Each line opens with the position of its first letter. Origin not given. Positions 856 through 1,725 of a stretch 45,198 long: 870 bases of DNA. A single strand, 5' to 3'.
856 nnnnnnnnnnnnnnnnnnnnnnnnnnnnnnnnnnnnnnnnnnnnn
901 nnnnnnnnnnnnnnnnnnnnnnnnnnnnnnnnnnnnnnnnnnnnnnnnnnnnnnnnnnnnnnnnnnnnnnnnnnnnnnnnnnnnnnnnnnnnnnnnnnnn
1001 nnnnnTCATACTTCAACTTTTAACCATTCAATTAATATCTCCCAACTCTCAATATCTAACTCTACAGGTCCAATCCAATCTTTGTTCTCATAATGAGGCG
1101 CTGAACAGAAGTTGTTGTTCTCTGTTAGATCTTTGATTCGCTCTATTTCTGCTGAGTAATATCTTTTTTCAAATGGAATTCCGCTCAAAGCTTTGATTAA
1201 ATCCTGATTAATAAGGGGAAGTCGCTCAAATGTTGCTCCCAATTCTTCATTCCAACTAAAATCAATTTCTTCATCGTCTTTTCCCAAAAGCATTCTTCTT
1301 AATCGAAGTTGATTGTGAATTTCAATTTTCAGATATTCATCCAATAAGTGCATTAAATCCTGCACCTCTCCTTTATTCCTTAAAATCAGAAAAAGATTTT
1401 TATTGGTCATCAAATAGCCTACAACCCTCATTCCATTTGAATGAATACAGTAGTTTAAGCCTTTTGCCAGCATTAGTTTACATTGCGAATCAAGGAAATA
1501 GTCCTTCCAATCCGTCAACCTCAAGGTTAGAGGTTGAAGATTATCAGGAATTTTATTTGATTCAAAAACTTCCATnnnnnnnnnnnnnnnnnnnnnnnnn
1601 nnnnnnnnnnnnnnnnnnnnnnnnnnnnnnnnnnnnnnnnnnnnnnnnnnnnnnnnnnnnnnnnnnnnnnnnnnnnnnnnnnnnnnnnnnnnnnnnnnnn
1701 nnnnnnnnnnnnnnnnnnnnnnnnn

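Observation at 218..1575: Signal-peptide GH25 muramidase and a 189-aa partner coupled to the 3' end of the eCIS operon: possible dedicated release module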

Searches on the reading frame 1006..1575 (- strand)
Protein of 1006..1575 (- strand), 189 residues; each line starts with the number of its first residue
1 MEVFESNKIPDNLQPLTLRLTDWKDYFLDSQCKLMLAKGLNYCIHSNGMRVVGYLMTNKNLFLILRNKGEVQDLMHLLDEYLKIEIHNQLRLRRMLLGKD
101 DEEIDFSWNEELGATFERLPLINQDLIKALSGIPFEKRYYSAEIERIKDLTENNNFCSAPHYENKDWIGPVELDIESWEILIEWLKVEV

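Call 5: search_protein_families(library=pfam, proteins=[window:1006-1575:-], max_evalue=0.01)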
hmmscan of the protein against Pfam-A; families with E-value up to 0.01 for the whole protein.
window:1006-1575:- (189 aa): 0 families

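Call 8: search_protein_families(library=ncbifam, proteins=[window:1006-1575:-], max_evalue=0.01)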
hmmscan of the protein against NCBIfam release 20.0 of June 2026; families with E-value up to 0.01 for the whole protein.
window:1006-1575:- (189 aa): 0 families

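Call 10: find_homologous_proteins(query=window:1006-1575:-)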
Query window:1006-1575:- (189 aa): 2 proteins with E <= 0.001 among 79 candidates.
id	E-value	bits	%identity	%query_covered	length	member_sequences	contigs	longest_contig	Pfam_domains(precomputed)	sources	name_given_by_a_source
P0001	2.1e-121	421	99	100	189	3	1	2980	-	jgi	jgi:hypothetical protein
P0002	1.1e-37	148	49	89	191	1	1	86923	-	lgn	-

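Call 12: find_encoding_contigs(protein=P0002, flank=10000, max_places=3)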
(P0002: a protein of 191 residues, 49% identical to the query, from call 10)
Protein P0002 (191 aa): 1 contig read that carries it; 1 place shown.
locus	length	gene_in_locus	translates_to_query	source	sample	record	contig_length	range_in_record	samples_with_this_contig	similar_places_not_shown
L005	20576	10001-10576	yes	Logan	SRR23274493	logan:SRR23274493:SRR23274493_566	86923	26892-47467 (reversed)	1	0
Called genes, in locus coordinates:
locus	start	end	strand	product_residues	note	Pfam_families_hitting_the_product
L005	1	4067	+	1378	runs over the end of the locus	PF19268:CIS_TMP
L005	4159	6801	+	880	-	-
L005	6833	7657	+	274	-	-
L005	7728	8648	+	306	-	-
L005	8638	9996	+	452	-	PF00004:AAA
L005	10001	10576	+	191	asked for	-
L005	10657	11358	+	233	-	PF01183:Glyco_hydro_25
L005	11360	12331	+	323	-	-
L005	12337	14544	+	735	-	PF13699:eCIS_core, PF00248:Aldo_ket_red (faint)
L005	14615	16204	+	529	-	-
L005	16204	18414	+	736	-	PF13699:eCIS_core, PF00226:DnaJ (faint)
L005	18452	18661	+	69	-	-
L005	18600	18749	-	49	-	-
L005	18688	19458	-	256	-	PF00072:Response_reg, PF20274:cREC_REC (weak), PF04397:LytTR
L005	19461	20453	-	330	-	PF06580:His_kinase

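Call 25: search_solved_structures(query=window:1006-1575:-, max_evalue=10)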
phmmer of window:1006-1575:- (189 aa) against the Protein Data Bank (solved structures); distinct sequences matched with E-value up to 10: 0.

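Call 29: search_protein_families(library=phrogs, proteins=[window:1006-1575:-], max_evalue=0.01)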
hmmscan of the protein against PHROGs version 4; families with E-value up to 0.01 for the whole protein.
window:1006-1575:- (189 aa): 0 families

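Call 32: search_protein_representatives(protein=window:1006-1575:-)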
Query: 189 residues. Proteins with E-value up to 0.001 (for the whole library): 139; up to 1e-10: 45; up to 1e-30: 3. The best 139 are listed.
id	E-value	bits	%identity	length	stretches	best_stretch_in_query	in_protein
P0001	6.6e-122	421.0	99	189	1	1-189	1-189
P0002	3.6e-38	147.9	51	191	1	12-179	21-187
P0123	8.5e-31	123.8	48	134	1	49-179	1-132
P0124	2.4e-20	89.7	33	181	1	14-178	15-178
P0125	8.2e-19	84.7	38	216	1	17-164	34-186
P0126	3.5e-18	82.7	34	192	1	11-164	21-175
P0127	1.5e-17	80.6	36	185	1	16-171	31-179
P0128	3.3e-17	79.5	33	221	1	15-165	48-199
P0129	9.8e-16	74.7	31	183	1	10-171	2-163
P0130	1.4e-15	74.2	33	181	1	17-176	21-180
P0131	2.2e-15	73.5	35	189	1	13-165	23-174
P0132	2.7e-15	73.2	31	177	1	8-180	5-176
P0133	3.2e-15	73.0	30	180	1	14-165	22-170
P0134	3.5e-15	72.9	35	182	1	13-173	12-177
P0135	8.5e-15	71.6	31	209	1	17-175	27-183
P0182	1.2e-08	51.6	28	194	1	18-173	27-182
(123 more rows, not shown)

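Call 34: search_protein_families(library=pfam, alignment_id=A1, max_evalue=1)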
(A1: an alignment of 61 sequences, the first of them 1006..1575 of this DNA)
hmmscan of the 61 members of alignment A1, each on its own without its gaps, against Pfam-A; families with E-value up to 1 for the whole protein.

A. member 1, window:1006-1575:- (189 aa): 1 family
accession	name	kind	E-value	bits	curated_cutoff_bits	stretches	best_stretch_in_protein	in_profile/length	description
PF04181.18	RPAP2_Rtr1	-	0.1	13.3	33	1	142-168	44-70/75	Rtr1/RPAP2 family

B. families by the number of members that match (of 61 scanned): 36 families (the first 25 are shown)
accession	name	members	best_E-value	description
PF20893.2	DUF6845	2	0.042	Domain of unknown function (DUF6845)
PF22206.1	Cas_Csm6_6H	2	0.12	CRISPR-associated protein Csm6 6H domain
PF00086.23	Thyroglobulin_1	1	0.0079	Thyroglobulin type-1 repeat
PF03356.20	Pox_LP_H2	1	0.013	Viral late protein H2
PF19032.6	Intu_longin_2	1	0.027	Intu longin-like domain 2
PF04628.19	Sedlin_N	1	0.037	Sedlin, N-terminal conserved region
PF04494.20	TFIID_NTD2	1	0.038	WD40 associated region in TFIID subunit, NTD2 domain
PF04089.19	BRICHOS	1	0.038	BRICHOS domain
PF23309.1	DUF7083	1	0.08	Domain of unknown function (DUF7083)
PF11378.13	DUF3181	1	0.08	Protein of unknown function (DUF3181)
PF20212.3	DUF6572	1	0.084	Family of unknown function (DUF6572)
PF22177.2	PBP1_XylR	1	0.088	XylR N-terminal domain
PF15910.11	V-set_2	1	0.09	ICOS V-set domain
PF21983.2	NikA-like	1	0.094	Mobilization protein NikA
PF20103.6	DUF6493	1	0.099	Domain of unknown function (DUF6493)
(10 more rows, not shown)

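Call 35: search_solved_structures(query=A1, max_evalue=10, show_alignments=2)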
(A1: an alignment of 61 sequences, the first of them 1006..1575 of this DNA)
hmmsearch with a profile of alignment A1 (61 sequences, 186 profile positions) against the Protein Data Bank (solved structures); distinct sequences matched with E-value up to 10: 4.
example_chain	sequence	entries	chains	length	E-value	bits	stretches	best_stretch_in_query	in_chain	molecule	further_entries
6o2v_A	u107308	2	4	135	0.036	16.8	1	138-169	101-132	Store-operated calcium entry-associated regulatory factor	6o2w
1y6z_A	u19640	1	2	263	0.12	15.1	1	76-157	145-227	heat shock protein, putative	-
9jl0_A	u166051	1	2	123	0.95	12.1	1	136-177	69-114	T-cell surface glycoprotein CD8 alpha chain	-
6o2u_A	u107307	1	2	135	1.7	11.3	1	138-169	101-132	Store-operated calcium entry-associated regulatory factor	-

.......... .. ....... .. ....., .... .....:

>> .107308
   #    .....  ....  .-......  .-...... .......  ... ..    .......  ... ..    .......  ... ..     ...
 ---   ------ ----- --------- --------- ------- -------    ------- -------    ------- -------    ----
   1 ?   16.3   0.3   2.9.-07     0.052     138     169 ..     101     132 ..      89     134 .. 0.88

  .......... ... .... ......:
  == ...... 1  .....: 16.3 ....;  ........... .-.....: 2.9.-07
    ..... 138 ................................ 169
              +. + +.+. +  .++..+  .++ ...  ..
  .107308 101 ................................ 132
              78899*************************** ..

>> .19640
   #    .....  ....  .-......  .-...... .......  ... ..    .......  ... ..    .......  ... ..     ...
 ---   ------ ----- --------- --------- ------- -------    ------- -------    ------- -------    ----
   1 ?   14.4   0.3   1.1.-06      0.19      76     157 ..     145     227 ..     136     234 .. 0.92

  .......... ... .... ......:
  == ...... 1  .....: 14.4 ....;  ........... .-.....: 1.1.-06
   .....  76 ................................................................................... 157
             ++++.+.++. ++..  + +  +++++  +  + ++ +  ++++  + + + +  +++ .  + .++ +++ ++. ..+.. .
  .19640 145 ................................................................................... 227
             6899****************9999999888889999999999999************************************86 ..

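Call 37: find_homologous_proteins(query=A1, max_evalue=0.00001)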
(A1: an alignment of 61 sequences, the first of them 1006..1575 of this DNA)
Query A1 (61 sequences) (189 aa, profile of the alignment): 5 proteins with E <= 0.00001 among 1795 candidates.
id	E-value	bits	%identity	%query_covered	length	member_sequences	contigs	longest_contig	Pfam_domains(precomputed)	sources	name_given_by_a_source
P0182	8.5e-54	200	26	83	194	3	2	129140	-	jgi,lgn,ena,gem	-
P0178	3.4e-52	195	25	85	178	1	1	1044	-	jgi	-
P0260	5.1e-51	191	28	83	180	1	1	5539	-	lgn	-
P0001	1.0e-44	170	99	100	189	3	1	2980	-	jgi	jgi:hypothetical protein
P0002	2.9e-39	152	50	89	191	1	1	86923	-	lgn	-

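Call 38: find_encoding_contigs(protein=P0182, flank=10000, max_places=2)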
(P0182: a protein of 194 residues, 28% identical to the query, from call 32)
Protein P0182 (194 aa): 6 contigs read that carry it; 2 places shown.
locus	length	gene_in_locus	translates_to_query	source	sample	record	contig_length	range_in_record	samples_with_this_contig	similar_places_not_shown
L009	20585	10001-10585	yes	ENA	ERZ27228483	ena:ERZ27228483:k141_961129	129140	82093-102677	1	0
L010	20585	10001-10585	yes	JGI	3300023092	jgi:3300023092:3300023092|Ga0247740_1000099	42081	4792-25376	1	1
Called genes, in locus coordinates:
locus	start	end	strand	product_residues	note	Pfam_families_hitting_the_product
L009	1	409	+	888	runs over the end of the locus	-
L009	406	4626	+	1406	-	PF19268:CIS_TMP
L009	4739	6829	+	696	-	-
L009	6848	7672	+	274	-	-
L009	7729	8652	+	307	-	-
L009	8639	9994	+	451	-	PF00004:AAA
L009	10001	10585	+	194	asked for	-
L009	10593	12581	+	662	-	PF13699:eCIS_core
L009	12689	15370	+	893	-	PF13699:eCIS_core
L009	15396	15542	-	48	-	-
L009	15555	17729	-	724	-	PF00270:DEAD, PF00271:Helicase_C, PF16124:RecQ_Zn_bind, PF09382:RQC, PF00570:HRDC, PF14493:HTH_40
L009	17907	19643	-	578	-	PF14322:SusD-like_3, PF07980:SusD_RagB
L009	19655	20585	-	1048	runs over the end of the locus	PF13620:CarboxypepD_reg, PF13715:CarbopepD_reg_2, PF07715:Plug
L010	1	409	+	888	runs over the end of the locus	-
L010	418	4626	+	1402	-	PF19268:CIS_TMP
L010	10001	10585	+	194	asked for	-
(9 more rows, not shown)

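Call 39: find_encoding_contigs(protein=P0260, flank=10000, max_places=2)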
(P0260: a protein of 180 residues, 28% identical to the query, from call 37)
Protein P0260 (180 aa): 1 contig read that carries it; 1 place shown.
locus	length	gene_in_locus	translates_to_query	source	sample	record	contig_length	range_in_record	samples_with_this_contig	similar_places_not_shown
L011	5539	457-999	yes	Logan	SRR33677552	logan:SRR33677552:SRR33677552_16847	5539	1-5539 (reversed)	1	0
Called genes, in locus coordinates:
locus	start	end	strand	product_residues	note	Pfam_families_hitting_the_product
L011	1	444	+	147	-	?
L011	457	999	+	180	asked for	-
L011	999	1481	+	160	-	PF13699:eCIS_core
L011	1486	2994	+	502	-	PF14891:Peptidase_M91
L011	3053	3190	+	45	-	-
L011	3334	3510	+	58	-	-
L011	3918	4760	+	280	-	PF00924:MS_channel_2nd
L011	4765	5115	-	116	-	-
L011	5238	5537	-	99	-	?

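Call 40: find_encoding_contigs(protein=P0124, flank=10000, max_places=2)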
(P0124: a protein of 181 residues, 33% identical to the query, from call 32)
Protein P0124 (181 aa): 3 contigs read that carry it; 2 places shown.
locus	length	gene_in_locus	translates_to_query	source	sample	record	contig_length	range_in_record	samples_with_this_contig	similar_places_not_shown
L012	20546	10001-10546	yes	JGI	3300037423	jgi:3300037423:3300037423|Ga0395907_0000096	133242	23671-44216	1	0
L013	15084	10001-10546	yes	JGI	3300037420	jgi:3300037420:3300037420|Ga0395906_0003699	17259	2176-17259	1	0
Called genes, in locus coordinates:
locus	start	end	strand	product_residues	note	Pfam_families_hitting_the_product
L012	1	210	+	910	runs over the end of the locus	-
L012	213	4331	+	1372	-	PF19268:CIS_TMP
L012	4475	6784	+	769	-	-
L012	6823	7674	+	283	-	-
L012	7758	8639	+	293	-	-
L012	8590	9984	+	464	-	PF00004:AAA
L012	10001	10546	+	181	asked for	-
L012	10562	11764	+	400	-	-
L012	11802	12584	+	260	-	-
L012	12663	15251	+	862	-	PF13699:eCIS_core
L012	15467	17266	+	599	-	PF13699:eCIS_core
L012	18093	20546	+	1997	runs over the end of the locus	PF19081:Ig_7 (faint), PF00801:PKD (faint), PF13895:Ig_2 (faint), PF07354:Sp38 (faint), PF11465:Receptor_2B4 (faint), PF18911:PKD_4 (weak), PF13585:CHU_C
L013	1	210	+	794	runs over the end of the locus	?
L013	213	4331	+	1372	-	PF19268:CIS_TMP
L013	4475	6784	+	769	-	-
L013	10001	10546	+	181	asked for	-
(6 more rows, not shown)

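Call 45: search_protein_families(library=pfam, proteins=[L012:10562-11764:+, L012:11802-12584:+, L005:11360-12331:+, L005:14615-16204:+], max_evalue=0.05)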
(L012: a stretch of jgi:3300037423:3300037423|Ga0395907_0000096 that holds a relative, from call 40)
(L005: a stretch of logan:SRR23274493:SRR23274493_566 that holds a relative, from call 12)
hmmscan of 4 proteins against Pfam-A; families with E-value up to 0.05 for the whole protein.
L012:10562-11764:+ (400 aa): 4 families
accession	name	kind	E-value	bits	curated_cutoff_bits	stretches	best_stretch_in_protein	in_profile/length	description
PF13238.12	AAA_18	-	0.002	19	29.4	1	224-307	1-78/128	AAA domain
PF03308.22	MeaB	-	0.0054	16.2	23.1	1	214-243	26-55/273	Methylmalonyl Co-A mutase-associated GTPase MeaB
PF01121.26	CoaE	-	0.031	14.4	27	0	149-201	41-89/180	Dephospho-CoA kinase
PF00931.28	NB-ARC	-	0.035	13.8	23.5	0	214-253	12-50/248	NB-ARC domain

L012:11802-12584:+ (260 aa): 1 family
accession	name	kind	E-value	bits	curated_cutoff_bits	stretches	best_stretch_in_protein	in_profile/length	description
PF04032.22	Rpr2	-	0.025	15.3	29.3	0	104-210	1-60/90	RNAse P Rpr2/Rpp21/SNM1 subunit domain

L005:11360-12331:+ (323 aa): 0 families

L005:14615-16204:+ (529 aa): 0 families

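Call 54: predict_structure(alignment_id=A1)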
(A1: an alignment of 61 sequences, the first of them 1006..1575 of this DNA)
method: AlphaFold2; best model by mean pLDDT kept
length: 189 residues; sequences in the alignment: 61
mean_pLDDT: 89.1   pTM: 0.85
mean pLDDT of the five models: 89.1, 88.3, 87.1, 86.8, 86.4
residues with pLDDT >= 90: 132; 70-90: 30; 50-70: 27; < 50: 0
segments of 3 or more residues with pLDDT < 50: none
pLDDT, mean of each block of 10 residues (from residue 1): 70 96 97 98 96 97 91 95 95 90 64 93 95 83 94 95 91 81 68
secondary structure, 60 per line:
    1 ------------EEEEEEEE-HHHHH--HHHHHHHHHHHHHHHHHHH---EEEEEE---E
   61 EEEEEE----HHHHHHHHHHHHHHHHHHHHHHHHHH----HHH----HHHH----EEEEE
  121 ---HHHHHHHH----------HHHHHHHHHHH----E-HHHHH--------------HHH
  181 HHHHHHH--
elements in order: E13-20 H22-26 H29-47 E51-56 E60-66 H71-96 H108-111 E116-120 H124-131 H142-152 H159-163 H178-187

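Call 82: fold_search(model_id=the predicted structure, library=pdb)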
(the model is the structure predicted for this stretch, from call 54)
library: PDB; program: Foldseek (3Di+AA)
matches with E <= 10: 1138; with E <= 0.001: 0
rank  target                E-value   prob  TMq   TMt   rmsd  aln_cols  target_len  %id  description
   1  2xma_E                5.7e-03  1.00  0.39  0.51   7.6       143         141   11  DEINOCOCCUS RADIODURANS ISDRA2 TRANSPOSASE RIGHT END DNA COMPLEX (released 2010-10-13)
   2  2xma_A                7.2e-03  1.00  0.39  0.51   7.6       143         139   11  DEINOCOCCUS RADIODURANS ISDRA2 TRANSPOSASE RIGHT END DNA COMPLEX (released 2010-10-13)
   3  2fyx_A                1.1e-02  1.00  0.36  0.50  10.8       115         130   11  Crystal structure of a putative transposase (dr_0177) from deinococcus radiodurans r1 at 1.90 A resolution (released 2006-02-21)
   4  2xm3_D                1.3e-02  0.99  0.35  0.48   8.3       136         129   14  Deinococcus radiodurans ISDra2 Transposase Left end DNA complex (released 2010-10-13)
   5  2xm3_C                1.4e-02  1.00  0.36  0.50  16.2       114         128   12  Deinococcus radiodurans ISDra2 Transposase Left end DNA complex (released 2010-10-13)
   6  2xma_B                1.4e-02  1.00  0.37  0.50   7.6       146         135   10  DEINOCOCCUS RADIODURANS ISDRA2 TRANSPOSASE RIGHT END DNA COMPLEX (released 2010-10-13)
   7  2xm3_B                1.7e-02  1.00  0.38  0.52   6.7       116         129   12  Deinococcus radiodurans ISDra2 Transposase Left end DNA complex (released 2010-10-13)
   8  2xqc_D                1.9e-02  0.99  0.40  0.54   9.2       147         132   12  DEINOCOCCUS RADIODURANS ISDRA2 TRANSPOSASE COMPLEXED WITH LEFT END RECOGNITION AND CLEAVAGE SITE AND ZN (released 2010-10-13)
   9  3mru_A                1.9e-02  0.80  0.29  0.13  13.0       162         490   17  Crystal Structure of Aminoacylhistidine Dipeptidase from Vibrio alginolyticus (released 2010-09-01)
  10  2xm3_A                2.4e-02  0.99  0.39  0.55   6.8       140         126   11  Deinococcus radiodurans ISDra2 Transposase Left end DNA complex (released 2010-10-13)
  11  2xo6_A                2.4e-02  0.98  0.38  0.51   9.5       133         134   13  DEINOCOCCUS RADIODURANS ISDRA2 TRANSPOSASE Y132F MUTANT COMPLEXED WITH LEFT END RECOGNITION AND CLEAVAGE SITE (released 2010-10-13)
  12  2xo6_D                3.1e-02  0.99  0.39  0.54   7.6       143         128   11  DEINOCOCCUS RADIODURANS ISDRA2 TRANSPOSASE Y132F MUTANT COMPLEXED WITH LEFT END RECOGNITION AND CLEAVAGE SITE (released 2010-10-13)
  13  2ec2_A                5.2e-02  0.97  0.39  0.54   9.9       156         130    8  Crystal structure of transposase from Sulfolobus tokodaii (released 2007-02-27)
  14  4er8_A                5.2e-02  0.93  0.35  0.40   9.7       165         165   10  Structure of the REP associates tyrosine transposase bound to a REP hairpin (released 2012-08-15)
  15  5axm_A                5.8e-02  0.84  0.34  0.31   8.8       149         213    9  Crystal structure of Thg1 like protein (TLP) with tRNA(Phe) (released 2016-08-03)
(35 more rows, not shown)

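Call 85: search_protein_families(library=padloc, proteins=[window:1006-1575:-], max_evalue=0.01)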
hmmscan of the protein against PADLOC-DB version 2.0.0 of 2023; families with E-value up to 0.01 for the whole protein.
window:1006-1575:- (189 aa): 0 families
